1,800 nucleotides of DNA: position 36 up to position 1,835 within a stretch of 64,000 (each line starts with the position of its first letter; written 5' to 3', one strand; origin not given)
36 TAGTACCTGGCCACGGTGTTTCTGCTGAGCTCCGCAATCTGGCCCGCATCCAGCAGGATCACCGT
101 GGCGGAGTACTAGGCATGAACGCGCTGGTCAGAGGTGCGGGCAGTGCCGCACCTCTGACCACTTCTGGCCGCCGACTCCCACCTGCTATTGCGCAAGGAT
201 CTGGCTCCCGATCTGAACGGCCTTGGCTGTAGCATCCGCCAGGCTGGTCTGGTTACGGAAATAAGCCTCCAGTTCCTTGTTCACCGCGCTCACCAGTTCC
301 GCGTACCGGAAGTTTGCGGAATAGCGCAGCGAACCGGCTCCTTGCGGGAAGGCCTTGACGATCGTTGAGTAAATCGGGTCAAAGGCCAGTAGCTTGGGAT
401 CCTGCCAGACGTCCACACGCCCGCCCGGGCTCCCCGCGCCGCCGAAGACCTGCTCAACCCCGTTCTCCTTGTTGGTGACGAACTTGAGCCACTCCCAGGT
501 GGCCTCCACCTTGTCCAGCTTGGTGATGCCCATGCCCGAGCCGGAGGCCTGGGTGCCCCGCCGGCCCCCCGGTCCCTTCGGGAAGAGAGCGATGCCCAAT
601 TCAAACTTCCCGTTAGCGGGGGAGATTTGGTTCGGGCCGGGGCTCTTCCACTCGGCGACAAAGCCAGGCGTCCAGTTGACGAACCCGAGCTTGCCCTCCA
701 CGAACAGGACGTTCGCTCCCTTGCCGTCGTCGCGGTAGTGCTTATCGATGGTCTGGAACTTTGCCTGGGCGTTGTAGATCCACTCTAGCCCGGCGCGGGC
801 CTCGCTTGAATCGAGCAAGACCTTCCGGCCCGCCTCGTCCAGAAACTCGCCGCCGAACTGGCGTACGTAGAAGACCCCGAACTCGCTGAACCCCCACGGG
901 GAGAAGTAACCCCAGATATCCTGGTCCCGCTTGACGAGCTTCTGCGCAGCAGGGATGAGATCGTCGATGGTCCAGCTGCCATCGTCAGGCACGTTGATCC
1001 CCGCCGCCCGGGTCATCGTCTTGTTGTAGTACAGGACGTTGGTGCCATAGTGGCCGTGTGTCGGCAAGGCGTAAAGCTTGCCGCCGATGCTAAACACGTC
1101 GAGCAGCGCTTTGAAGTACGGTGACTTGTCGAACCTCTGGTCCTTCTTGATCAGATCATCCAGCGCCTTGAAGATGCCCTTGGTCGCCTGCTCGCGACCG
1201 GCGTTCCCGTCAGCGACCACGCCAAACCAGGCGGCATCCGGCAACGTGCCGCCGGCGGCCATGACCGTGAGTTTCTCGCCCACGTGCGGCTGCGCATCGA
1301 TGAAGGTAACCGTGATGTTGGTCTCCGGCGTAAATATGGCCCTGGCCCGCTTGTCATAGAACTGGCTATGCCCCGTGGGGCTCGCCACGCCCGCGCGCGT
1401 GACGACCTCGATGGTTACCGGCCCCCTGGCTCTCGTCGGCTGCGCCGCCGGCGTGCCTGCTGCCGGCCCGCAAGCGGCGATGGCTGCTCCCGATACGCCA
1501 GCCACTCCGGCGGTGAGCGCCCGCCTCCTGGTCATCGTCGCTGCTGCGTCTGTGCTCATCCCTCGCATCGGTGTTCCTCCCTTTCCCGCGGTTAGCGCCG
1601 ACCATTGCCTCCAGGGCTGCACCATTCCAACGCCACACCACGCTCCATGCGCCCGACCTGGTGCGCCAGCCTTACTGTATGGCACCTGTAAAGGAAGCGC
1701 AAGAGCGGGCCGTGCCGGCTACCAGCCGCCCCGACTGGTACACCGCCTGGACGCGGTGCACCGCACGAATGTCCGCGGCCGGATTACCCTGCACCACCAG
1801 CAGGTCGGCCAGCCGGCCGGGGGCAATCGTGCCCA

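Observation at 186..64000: Seven family-1 ABC substrate-binding protein genes and not a single ABC permease or ATPase gene in 64 kb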

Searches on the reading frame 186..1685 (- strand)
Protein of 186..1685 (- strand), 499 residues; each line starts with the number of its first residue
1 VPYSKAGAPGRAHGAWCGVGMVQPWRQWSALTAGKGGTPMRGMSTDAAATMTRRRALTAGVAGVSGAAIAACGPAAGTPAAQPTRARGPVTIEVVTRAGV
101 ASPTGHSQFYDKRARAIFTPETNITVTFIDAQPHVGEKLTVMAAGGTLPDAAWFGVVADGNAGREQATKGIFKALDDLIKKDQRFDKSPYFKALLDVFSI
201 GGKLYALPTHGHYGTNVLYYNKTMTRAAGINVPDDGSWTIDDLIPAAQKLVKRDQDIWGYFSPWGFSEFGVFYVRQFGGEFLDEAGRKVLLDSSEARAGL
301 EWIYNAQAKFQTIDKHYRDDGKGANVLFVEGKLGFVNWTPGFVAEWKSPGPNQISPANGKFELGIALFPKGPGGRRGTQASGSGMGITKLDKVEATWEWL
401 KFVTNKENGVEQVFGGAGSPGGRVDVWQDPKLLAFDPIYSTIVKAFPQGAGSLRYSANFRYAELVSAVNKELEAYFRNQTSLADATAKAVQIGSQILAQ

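Call 6: search_protein_families(library=pfam, proteins=[window:186-1685:-], max_evalue=0.01)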
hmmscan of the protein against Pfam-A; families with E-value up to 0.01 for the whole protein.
window:186-1685:- (499 aa): 2 families
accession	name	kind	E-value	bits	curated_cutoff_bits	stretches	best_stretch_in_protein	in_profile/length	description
PF01547.30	SBP_bac_1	-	1.8e-22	81.2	26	1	121-408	21-305/307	Bacterial extracellular solute-binding protein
PF13416.11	SBP_bac_8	-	2.6e-18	67.2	27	1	116-408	4-248/279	Bacterial extracellular solute-binding protein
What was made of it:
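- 186..1559 (-): SBP1, a Tat-lipoprotein family-1 solute-binding protein. The JGI gene call starts at 1535. Pfam SBP_bac_1 1.8e-22 (call 6).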

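Call 32: find_related_loci(query=window:186-1559:-, collection=metagenome_contigs, flank=10000)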
Query window:186-1559:- (457 aa) in metagenome_contigs; peptide patterns used: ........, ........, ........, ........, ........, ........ (x = any residue, [..] = any of these).
39 stretches matched a pattern; 1 encode a relative of the query (tblastn E <= 1e-3); 1 distinct loci.
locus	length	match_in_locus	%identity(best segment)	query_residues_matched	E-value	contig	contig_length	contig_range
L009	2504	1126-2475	59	9-457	0e+0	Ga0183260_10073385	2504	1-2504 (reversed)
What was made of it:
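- Tried and rejected: The metagenome scan with SBP1 returned one 2.5 kb locus (call 32).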

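Call 37: find_homologous_proteins(query=A1, max_evalue=1e-20)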
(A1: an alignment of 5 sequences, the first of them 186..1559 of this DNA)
Query A1 (5 sequences) (457 aa, profile of the alignment): 153 proteins with E <= 1e-20 among 8000 candidates; the best 120 are listed.
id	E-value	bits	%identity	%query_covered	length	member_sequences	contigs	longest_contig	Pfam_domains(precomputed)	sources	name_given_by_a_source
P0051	1.1e-164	567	24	40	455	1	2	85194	PF13416.12,PF01547.31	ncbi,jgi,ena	jgi:ABC-type glycerol-3-phosphate transport system substrate-binding protein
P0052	2.2e-155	536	100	98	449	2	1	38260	PF13416.12,PF01547.31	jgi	jgi:multiple sugar transport system substrate-binding protein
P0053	5.8e-131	455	85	91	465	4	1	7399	PF13416.12,PF01547.31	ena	-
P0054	7.8e-128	445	80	92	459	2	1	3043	PF13416.12,PF01547.31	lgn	-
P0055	7.1e-125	435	80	92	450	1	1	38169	PF01547.31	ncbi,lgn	ncbi:MAG: ABC transporter substrate-binding protein [Chloroflexota bacterium]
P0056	4.5e-115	403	74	93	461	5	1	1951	PF01547.31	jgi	jgi:multiple sugar transport system substrate-binding protein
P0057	2.8e-112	394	72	98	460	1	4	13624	PF13416.12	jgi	jgi:multiple sugar transport system substrate-binding protein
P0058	5.6e-112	393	81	88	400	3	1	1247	PF01547.31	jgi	jgi:multiple sugar transport system substrate-binding protein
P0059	3.2e-110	387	73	91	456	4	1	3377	-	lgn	-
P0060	7.3e-109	383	72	87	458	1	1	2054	PF01547.31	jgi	jgi:ABC-type glycerol-3-phosphate transport system substrate-binding protein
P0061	2.0e-108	381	65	100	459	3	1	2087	PF13416.12,PF01547.31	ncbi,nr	ncbi:MAG TPA: sugar ABC transporter substrate-binding protein [Chloroflexota bacterium]|nr:sugar ABC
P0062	2.2e-106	374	69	97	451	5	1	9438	PF13416.12,PF01547.31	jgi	jgi:ABC-type glycerol-3-phosphate transport system substrate-binding protein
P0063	5.2e-106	373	63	99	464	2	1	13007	PF13416.12,PF01547.31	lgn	-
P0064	1.2e-105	372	66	97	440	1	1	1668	PF13416.12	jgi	jgi:ABC-type glycerol-3-phosphate transport system substrate-binding protein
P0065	1.7e-105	372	62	98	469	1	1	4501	PF13416.12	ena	-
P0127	3.1e-84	301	57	100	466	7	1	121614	PF13416.12,PF01547.31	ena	-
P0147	1.9e-74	269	41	91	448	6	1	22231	PF13416.12,PF01547.31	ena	-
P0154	6.7e-67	244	42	98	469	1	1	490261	PF13416.12,PF01547.31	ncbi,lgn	-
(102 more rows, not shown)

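Call 38: find_encoding_contigs(protein=P0052, flank=10000, max_places=2)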
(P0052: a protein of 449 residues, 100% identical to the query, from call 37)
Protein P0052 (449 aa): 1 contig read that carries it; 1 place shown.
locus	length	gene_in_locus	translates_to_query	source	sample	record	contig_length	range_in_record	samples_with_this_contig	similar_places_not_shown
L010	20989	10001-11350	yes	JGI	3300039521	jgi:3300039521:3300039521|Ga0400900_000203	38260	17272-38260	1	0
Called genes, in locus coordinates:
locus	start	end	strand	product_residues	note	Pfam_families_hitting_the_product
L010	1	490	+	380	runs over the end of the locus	PF02746:MR_MLE_N, PF13378:MR_MLE_C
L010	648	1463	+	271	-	PF04493:Endonuclease_5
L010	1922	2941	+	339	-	PF01717:Meth_synt_2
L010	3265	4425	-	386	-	PF01408:GFO_IDH_MocA, PF22725:GFO_IDH_MocA_C3, PF02894:GFO_IDH_MocA_C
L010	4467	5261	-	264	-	PF08450:SGL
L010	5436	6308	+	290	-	-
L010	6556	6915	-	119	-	-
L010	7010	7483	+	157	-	PF00702:Hydrolase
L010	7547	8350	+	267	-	PF00106:adh_short, PF13561:adh_short_C2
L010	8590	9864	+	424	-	PF01979:Amidohydro_1, PF07969:Amidohydro_3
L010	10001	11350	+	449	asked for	PF01547:SBP_bac_1, PF13416:SBP_bac_8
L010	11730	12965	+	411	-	PF01547:SBP_bac_1, PF13416:SBP_bac_8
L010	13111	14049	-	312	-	PF02558:ApbA, PF08546:ApbA_C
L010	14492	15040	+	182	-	PF03446:NAD_binding_2, PF14833:NAD_binding_11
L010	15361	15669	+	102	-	-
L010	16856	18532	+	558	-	PF02142:MGS, PF01808:AICARFT_IMPCHas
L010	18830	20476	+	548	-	PF08323:Glyco_transf_5, PF13439:Glyco_transf_4 (weak), PF13579:Glyco_trans_4_4, PF00534:Glycos_transf_1, PF13692:Glyco_trans_1_4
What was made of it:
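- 186..1559 (-): 100% identical to P0052 on a 38 kb JGI contig (calls 37, 38).
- Checked: An 8th SBP lies 380 nt beyond the left edge, followed by ApbA, PurH and glycogen synthase (L010, call 38).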

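Call 39: find_encoding_contigs(protein=P0051, flank=10000, max_places=2)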
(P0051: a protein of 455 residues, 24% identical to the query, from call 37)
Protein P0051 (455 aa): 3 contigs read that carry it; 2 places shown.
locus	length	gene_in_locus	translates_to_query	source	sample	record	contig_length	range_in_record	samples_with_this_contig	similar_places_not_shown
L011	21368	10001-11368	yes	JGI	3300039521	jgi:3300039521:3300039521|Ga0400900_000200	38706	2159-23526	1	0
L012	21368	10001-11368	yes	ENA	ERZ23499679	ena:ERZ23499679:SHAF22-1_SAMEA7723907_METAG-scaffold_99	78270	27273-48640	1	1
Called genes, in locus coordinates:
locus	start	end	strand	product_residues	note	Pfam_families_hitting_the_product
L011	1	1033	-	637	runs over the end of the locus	PF19773:DUF6259 (weak)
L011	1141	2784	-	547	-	PF00884:Sulfatase, PF01663:Phosphodiest, PF16347:SGSH_C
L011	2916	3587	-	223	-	PF00881:Nitroreductase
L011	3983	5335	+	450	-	PF01547:SBP_bac_1, PF13416:SBP_bac_8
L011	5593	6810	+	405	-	PF13378:MR_MLE_C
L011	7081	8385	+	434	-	PF01408:GFO_IDH_MocA, PF22725:GFO_IDH_MocA_C3, PF02894:GFO_IDH_MocA_C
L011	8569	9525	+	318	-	PF01261:AP_endonuc_2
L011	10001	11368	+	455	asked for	PF01547:SBP_bac_1, PF13416:SBP_bac_8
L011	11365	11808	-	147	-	PF00903:Glyoxalase, PF13468:Glyoxalase_3 (faint), PF13669:Glyoxalase_4, PF18029:Glyoxalase_6 (weak)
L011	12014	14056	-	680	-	PF00676:E1_dh, PF02775:TPP_enzyme_C (weak), PF02779:Transket_pyr, PF02780:Transketolase_C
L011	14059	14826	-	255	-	PF00753:Lactamase_B, PF13483:Lactamase_B_3, PF12706:Lactamase_B_2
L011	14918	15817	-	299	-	PF00106:adh_short, PF08659:KR, PF13561:adh_short_C2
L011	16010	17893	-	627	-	-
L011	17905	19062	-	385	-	PF01547:SBP_bac_1, PF13416:SBP_bac_8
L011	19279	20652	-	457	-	PF01547:SBP_bac_1, PF13416:SBP_bac_8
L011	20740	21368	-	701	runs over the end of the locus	PF02065:Melibiase, PF16874:Glyco_hydro_36C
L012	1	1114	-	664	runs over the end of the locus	PF19773:DUF6259 (weak)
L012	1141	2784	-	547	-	PF00884:Sulfatase, PF01663:Phosphodiest, PF16347:SGSH_C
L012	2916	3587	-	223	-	PF00881:Nitroreductase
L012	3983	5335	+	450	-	PF01547:SBP_bac_1, PF13416:SBP_bac_8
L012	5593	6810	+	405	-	PF13378:MR_MLE_C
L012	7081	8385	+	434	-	PF01408:GFO_IDH_MocA, PF22725:GFO_IDH_MocA_C3, PF02894:GFO_IDH_MocA_C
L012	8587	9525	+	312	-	PF01261:AP_endonuc_2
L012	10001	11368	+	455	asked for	PF01547:SBP_bac_1, PF13416:SBP_bac_8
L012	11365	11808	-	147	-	PF00903:Glyoxalase, PF13468:Glyoxalase_3 (faint), PF13669:Glyoxalase_4, PF18029:Glyoxalase_6 (weak)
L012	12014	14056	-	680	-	PF00676:E1_dh, PF02775:TPP_enzyme_C (weak), PF02779:Transket_pyr, PF02780:Transketolase_C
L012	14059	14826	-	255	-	PF00753:Lactamase_B, PF13483:Lactamase_B_3, PF12706:Lactamase_B_2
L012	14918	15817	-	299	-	PF00106:adh_short, PF08659:KR, PF13561:adh_short_C2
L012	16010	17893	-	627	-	-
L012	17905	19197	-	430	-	PF01547:SBP_bac_1, PF13416:SBP_bac_8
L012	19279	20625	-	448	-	PF01547:SBP_bac_1, PF13416:SBP_bac_8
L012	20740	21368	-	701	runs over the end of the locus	PF02065:Melibiase, PF16874:Glyco_hydro_36C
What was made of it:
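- Checked: A 9th SBP and a GH36 gene lie beyond the right edge (L011/L012, call 39).
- Independent assemblies from JGI, ENA and NCBI give the same gene order (calls 38, 39).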

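Call 40: find_encoding_contigs(protein=P0154, flank=10000, max_places=1)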
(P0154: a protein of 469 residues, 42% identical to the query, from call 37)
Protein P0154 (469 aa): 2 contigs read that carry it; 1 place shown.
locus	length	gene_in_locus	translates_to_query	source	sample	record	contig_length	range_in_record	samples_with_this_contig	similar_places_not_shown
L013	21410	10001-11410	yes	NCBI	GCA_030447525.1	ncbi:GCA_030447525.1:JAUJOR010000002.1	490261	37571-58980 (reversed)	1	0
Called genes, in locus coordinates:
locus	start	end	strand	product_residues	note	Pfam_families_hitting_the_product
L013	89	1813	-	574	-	PF03460:NIR_SIR_ferr, PF01077:NIR_SIR, PF03460:NIR_SIR_ferr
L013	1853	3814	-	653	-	PF01583:APS_kinase, PF13671:AAA_33, PF14306:PUA_2, PF01747:ATP-sulfurylase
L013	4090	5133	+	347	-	PF00126:HTH_1, PF03466:LysR_substrate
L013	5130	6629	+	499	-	PF01547:SBP_bac_1, PF13416:SBP_bac_8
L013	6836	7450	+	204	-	PF08819:DUF1802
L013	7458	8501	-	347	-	PF03786:UxuA, PF01261:AP_endonuc_2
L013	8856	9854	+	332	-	PF01261:AP_endonuc_2 (weak), PF03786:UxuA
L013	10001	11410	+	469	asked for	PF01547:SBP_bac_1, PF13416:SBP_bac_8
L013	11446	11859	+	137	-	PF02537:CRCB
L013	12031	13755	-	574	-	PF00920:ILVD_EDD_N, PF24877:ILV_EDD_C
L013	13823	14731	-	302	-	PF00248:Aldo_ket_red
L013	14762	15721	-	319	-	PF00248:Aldo_ket_red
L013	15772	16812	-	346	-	PF02322:Cyt_bd_oxida_II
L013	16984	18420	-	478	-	PF01654:Cyt_bd_oxida_I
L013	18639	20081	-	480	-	PF13378:MR_MLE_C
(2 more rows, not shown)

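Call 41: find_encoding_contigs(protein=P0127, flank=10000, max_places=1)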
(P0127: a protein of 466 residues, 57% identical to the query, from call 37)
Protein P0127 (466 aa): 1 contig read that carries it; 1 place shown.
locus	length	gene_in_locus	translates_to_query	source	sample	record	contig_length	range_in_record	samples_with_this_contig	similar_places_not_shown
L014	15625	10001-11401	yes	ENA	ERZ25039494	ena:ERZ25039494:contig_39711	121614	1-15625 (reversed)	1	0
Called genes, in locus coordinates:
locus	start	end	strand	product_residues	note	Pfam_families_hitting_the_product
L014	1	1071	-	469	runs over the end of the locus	PF01547:SBP_bac_1, PF13416:SBP_bac_8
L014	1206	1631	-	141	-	PF00903:Glyoxalase, PF13669:Glyoxalase_4, PF18029:Glyoxalase_6 (weak)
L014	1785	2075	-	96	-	-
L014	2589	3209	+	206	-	-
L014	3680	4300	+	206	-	PF21252:Glyco_hydro_109_C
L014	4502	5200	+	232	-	PF08239:SH3_3, PF06725:3D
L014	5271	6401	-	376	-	-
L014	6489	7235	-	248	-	-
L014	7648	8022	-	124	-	-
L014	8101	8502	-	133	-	-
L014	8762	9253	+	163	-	PF00196:GerE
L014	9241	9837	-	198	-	-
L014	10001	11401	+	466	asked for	PF01547:SBP_bac_1, PF13416:SBP_bac_8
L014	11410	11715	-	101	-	-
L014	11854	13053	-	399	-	PF08532:Glyco_hydro_42M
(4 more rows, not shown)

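Call 44: search_solved_structures(query=window:186-1559:-, max_evalue=0.001)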
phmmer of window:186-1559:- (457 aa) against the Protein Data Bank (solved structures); distinct sequences matched with E-value up to 0.001: 25.
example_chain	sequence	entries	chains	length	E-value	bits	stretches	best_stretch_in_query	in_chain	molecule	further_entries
6dtq_A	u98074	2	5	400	5.7e-19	71.6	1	132-444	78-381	maltose-binding protein MalE3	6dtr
1eu8_A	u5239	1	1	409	1.3e-15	60.4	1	127-406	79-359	TREHALOSE/MALTOSE BINDING PROTEIN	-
5f7v_A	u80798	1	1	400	1.4e-12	50.5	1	94-295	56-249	Lmo0181 protein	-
5iai_A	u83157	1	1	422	2.1e-09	40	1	127-447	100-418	Sugar ABC transporter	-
4r9f_A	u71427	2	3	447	3.9e-09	39.1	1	96-334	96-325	MBP1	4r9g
6rjy_A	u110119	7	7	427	3.5e-08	36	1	93-350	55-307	Arabino-oligosaccharids-binding protein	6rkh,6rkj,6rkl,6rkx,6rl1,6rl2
7x0i_A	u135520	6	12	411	2.1e-07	33.4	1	82-370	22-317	CbpB | CpbB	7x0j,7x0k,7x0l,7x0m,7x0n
6r1b_D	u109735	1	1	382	7.9e-07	31.5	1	92-366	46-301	Putative Sn-glycerol-3-phosphate-binding lipoprotein UgpB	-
6r1b_A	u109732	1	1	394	8.3e-07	31.5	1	92-366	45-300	Putative Sn-glycerol-3-phosphate-binding lipoprotein UgpB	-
6r1b_C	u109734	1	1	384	9.2e-07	31.3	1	91-366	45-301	Putative Sn-glycerol-3-phosphate-binding lipoprotein UgpB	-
6r1b_B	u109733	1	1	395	1.1e-06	31.1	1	92-366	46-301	Putative Sn-glycerol-3-phosphate-binding lipoprotein UgpB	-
5ysb_A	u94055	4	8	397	5.1e-06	28.9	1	76-249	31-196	Lin1841 protein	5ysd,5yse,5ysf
7c14_A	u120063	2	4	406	1.1e-05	27.7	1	153-265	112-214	Sugar ABC transporter, periplasmic sugar-binding protein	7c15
7c0y_A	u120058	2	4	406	1.3e-05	27.5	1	153-265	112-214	Sugar ABC transporter, periplasmic sugar-binding protein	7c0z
7c0x_A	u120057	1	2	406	1.3e-05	27.5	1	153-265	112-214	Sugar ABC transporter, periplasmic sugar-binding protein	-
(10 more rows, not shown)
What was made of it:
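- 186..1559 (-): Closest PDB sequence MalE3 6dtq, 5.7e-19 (call 44).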

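Call 53: search_protein_families(library=ncbifam, proteins=[window:186-1559:-], max_evalue=0.001)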
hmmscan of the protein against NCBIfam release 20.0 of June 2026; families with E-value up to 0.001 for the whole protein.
window:186-1559:- (457 aa): 0 families

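Call 54: find_encoding_contigs(protein=P0147, flank=10000, max_places=1)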
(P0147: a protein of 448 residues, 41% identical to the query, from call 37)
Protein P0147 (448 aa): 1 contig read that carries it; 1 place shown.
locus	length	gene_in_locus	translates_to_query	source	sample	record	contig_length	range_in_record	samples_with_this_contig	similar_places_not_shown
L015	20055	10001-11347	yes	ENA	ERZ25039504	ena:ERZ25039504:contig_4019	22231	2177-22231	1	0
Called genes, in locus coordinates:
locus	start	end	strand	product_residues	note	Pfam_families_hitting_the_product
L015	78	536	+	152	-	PF01547:SBP_bac_1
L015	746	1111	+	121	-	-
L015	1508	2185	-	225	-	PF00795:CN_hydrolase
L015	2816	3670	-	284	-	PF02826:2-Hacid_dh_C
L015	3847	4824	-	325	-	PF10370:Rv2993c-like_N (weak), PF01557:FAA_hydrolase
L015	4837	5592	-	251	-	PF03737:RraA-like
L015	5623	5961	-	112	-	-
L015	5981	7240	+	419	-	-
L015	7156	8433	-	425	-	PF13204:Apiosidase, PF12904:Collagen_bind_2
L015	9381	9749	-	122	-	PF06965:Na_H_antiport_1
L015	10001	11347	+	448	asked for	PF01547:SBP_bac_1, PF13416:SBP_bac_8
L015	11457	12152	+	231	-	PF03786:UxuA, PF01261:AP_endonuc_2 (faint), PF03786:UxuA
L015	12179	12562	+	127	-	-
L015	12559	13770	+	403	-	PF13416:SBP_bac_8 (faint)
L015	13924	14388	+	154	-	PF13565:HTH_32 (weak)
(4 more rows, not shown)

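Call 78: list_cluster_members(proteins=[P0051, P0171, P0154])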
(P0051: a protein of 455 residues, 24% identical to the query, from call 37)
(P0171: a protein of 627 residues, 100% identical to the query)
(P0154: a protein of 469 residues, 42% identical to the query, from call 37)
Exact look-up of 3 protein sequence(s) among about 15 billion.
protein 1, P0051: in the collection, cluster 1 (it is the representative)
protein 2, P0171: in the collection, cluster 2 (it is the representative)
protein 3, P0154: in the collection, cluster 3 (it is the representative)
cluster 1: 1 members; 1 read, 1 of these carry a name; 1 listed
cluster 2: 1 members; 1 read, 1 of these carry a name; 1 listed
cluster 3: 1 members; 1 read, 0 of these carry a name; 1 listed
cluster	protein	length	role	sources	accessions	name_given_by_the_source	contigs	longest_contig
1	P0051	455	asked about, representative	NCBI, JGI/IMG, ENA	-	ABC-type glycerol-3-phosphate transport system substrate-binding protein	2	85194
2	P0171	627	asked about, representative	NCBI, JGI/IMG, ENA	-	hypothetical protein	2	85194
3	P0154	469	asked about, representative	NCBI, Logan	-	-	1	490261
